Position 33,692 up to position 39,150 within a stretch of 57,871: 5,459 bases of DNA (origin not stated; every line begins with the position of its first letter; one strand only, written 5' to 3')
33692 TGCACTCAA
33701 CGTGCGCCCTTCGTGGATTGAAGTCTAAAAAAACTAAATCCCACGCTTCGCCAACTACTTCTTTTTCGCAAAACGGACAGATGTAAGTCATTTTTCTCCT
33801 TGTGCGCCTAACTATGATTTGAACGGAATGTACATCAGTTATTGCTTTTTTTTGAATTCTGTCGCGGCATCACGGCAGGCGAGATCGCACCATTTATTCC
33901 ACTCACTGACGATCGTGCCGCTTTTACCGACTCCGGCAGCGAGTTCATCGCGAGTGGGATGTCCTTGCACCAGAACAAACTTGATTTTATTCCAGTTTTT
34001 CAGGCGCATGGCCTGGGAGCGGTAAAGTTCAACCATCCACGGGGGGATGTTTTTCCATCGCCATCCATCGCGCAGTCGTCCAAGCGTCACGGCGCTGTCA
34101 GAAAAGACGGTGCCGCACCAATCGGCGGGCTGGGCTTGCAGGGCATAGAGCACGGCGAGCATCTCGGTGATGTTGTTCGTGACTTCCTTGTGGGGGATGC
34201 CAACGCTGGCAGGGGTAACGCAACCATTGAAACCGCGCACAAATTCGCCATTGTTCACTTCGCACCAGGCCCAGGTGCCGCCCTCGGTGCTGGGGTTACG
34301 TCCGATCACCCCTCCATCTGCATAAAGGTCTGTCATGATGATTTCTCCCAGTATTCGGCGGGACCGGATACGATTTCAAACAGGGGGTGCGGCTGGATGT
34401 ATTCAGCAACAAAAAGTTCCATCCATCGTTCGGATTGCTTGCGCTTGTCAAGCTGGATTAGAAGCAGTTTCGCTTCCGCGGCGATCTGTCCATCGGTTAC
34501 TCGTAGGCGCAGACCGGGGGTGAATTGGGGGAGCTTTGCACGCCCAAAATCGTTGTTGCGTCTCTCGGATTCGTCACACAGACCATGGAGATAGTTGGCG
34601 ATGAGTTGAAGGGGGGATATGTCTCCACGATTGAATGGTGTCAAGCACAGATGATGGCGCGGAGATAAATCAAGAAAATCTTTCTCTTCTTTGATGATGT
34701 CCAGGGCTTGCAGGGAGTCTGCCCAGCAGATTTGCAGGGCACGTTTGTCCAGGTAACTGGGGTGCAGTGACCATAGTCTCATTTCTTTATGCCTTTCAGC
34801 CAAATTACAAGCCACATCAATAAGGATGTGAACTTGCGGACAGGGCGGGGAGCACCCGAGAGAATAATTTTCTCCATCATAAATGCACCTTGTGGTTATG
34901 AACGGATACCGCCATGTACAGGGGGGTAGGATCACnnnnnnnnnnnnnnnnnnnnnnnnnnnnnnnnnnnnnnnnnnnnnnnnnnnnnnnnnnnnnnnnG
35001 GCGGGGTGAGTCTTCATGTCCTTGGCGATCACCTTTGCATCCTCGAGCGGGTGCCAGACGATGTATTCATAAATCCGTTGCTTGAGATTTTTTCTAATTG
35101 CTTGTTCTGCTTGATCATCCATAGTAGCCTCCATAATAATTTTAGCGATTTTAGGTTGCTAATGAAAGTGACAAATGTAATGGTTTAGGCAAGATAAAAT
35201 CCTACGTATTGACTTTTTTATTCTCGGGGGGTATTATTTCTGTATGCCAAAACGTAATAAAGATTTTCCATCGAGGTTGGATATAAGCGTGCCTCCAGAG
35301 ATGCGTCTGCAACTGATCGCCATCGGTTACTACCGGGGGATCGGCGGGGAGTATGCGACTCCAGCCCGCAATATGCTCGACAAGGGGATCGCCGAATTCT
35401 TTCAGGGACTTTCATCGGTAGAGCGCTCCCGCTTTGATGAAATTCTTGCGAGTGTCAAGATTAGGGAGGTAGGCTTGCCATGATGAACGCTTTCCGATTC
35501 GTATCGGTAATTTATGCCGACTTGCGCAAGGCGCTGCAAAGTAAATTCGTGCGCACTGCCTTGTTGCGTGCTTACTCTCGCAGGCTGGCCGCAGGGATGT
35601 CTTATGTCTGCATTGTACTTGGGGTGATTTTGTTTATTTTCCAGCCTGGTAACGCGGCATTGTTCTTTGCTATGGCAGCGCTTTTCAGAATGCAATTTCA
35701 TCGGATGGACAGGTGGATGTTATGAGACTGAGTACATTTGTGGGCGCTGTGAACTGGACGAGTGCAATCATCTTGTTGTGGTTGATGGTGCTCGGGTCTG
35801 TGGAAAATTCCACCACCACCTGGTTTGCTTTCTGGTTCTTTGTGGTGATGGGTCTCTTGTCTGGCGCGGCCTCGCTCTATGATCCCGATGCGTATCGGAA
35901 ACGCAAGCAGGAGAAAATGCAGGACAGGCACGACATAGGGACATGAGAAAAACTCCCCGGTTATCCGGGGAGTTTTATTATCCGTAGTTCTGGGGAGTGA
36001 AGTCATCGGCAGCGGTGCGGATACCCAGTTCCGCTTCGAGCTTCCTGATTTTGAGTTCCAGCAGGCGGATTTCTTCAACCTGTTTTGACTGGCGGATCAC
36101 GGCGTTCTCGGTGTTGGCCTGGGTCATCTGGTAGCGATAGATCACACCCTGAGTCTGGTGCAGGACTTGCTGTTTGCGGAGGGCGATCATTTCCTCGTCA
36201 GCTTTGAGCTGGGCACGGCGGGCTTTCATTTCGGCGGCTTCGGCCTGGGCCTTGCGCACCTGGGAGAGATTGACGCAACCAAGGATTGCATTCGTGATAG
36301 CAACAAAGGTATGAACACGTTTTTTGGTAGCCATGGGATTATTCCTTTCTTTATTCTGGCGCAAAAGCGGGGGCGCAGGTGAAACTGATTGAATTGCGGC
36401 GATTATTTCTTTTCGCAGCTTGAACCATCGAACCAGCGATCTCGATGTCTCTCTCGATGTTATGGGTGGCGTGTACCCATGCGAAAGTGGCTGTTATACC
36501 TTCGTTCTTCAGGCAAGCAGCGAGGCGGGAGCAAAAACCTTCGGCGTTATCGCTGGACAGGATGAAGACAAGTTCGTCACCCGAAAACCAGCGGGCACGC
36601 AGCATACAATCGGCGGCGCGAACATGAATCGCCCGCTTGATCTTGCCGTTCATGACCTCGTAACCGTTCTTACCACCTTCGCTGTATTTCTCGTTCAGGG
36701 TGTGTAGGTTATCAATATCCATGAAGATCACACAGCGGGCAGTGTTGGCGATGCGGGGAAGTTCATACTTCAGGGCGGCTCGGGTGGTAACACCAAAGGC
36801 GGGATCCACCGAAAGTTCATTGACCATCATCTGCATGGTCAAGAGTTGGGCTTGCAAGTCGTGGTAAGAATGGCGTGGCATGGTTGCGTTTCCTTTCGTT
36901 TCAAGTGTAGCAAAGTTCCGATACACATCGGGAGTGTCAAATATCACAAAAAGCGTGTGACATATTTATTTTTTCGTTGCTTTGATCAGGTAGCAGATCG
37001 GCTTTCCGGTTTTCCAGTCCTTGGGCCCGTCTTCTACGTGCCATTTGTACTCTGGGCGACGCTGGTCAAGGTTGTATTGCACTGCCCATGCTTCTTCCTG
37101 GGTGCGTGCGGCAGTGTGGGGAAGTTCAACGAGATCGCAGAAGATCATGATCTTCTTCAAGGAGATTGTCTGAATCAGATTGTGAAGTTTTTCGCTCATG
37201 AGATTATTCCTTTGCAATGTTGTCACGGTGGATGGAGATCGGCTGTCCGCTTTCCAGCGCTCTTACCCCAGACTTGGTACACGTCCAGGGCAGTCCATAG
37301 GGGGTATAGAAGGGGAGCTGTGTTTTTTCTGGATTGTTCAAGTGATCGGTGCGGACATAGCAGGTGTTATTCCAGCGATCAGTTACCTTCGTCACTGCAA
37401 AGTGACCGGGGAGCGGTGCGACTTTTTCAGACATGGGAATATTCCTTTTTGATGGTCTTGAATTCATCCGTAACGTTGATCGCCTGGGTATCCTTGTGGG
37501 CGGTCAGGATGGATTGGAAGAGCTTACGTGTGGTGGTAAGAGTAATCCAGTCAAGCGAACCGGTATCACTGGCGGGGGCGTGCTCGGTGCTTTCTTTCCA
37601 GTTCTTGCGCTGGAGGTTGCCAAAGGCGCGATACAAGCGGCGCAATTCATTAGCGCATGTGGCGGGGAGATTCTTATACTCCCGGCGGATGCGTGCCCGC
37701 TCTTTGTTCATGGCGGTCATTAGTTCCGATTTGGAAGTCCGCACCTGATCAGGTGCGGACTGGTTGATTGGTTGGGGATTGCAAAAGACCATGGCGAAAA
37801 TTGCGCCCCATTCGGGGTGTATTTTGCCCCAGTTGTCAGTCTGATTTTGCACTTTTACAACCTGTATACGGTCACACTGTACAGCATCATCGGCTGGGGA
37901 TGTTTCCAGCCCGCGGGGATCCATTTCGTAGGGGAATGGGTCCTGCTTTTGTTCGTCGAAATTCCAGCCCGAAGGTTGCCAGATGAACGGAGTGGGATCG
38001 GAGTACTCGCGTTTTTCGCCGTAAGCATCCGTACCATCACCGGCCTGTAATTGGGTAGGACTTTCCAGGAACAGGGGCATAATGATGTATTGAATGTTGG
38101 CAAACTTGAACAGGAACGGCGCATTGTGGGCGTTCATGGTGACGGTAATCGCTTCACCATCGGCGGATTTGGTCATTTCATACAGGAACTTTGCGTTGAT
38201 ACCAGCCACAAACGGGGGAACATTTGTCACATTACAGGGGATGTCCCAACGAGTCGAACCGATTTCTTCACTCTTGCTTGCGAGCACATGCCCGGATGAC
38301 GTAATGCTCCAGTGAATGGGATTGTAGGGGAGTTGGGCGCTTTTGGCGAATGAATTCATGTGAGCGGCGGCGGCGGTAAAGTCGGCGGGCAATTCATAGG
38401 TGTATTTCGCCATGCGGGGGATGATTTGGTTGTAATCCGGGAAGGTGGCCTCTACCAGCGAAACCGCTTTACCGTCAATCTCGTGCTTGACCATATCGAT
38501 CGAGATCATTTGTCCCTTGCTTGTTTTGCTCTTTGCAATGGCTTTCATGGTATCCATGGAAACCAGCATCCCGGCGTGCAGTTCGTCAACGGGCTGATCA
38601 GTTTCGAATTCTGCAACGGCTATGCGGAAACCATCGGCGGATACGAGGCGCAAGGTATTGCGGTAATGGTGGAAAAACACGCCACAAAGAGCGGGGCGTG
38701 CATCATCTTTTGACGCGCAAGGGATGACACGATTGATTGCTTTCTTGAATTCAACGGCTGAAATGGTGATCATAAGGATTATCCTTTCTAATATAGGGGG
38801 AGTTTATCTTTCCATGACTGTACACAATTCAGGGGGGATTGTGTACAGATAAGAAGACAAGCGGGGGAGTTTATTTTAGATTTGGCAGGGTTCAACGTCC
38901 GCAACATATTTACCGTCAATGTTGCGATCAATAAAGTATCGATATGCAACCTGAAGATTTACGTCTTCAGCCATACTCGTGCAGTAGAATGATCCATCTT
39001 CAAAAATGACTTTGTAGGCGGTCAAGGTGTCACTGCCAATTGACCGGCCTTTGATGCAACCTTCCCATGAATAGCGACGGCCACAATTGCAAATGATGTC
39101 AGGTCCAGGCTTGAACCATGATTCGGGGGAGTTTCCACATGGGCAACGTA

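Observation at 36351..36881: Minimal stand-alone GGDEF-family enzyme in a phage replication module, with SGDEL and an altered base-reading position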

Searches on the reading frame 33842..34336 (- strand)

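Call 14: search_protein_families(library=pfam, proteins=[window:33842-34336:-], max_evalue=0.01)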
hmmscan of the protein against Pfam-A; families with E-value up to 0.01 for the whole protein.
window:33842-34336:- (165 aa): 1 family
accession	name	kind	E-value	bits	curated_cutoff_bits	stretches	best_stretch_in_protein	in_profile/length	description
PF00075.30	RNase_H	-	5.2e-06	27.1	25.8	1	4-129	6-125/141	RNase H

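Call 15: search_protein_families(library=phrogs, proteins=[window:33842-34336:-], max_evalue=0.001)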
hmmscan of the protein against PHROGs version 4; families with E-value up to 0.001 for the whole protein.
window:33842-34336:- (165 aa): 1 family
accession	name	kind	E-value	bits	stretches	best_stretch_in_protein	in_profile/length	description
phrog_531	-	DNA, RNA and nucleotide metabolism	3.1e-10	40.8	1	1-163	75-229/285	Rnase H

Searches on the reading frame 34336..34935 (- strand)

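Call 14: search_protein_families(library=pfam, proteins=[window:34336-34935:-], max_evalue=0.01)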
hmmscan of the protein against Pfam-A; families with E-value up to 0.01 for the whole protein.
window:34336-34935:- (200 aa): 1 family
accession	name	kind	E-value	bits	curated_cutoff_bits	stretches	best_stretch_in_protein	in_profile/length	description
PF03013.19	Pyr_excise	-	2.2e-08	34.8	23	1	52-130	1-75/81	Pyrimidine dimer DNA glycosylase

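Call 15: search_protein_families(library=phrogs, proteins=[window:34336-34935:-], max_evalue=0.001)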
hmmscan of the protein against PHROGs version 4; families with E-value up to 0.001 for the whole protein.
window:34336-34935:- (200 aa): 0 families

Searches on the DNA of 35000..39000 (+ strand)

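Call 6: search_dna_similar(query=window:35000-39000:+, collection=phages, mode=near, max_rows=20)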
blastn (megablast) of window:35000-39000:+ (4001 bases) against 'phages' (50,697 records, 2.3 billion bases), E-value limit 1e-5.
No match.

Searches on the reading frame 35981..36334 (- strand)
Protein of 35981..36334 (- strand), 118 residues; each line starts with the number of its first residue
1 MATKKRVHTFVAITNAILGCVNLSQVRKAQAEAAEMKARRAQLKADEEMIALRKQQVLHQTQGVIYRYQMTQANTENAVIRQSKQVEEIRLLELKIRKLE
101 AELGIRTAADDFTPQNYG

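Call 14: search_protein_families(library=pfam, proteins=[window:35981-36334:-], max_evalue=0.01)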
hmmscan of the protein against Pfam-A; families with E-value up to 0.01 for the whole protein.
window:35981-36334:- (118 aa): 0 families

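Call 15: search_protein_families(library=phrogs, proteins=[window:35981-36334:-], max_evalue=0.001)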
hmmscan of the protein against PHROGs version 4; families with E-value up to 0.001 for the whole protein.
window:35981-36334:- (118 aa): 0 families

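Call 62: search_protein_families(library=padloc, proteins=[window:35981-36334:-], max_evalue=0.01)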
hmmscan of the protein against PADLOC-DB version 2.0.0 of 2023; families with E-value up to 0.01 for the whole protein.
window:35981-36334:- (118 aa): 1 family
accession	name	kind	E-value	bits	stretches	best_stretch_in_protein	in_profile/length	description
PDLC03177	Specificity_I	-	0.0077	13.1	1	8-83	32-103/402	Type I specificity subunit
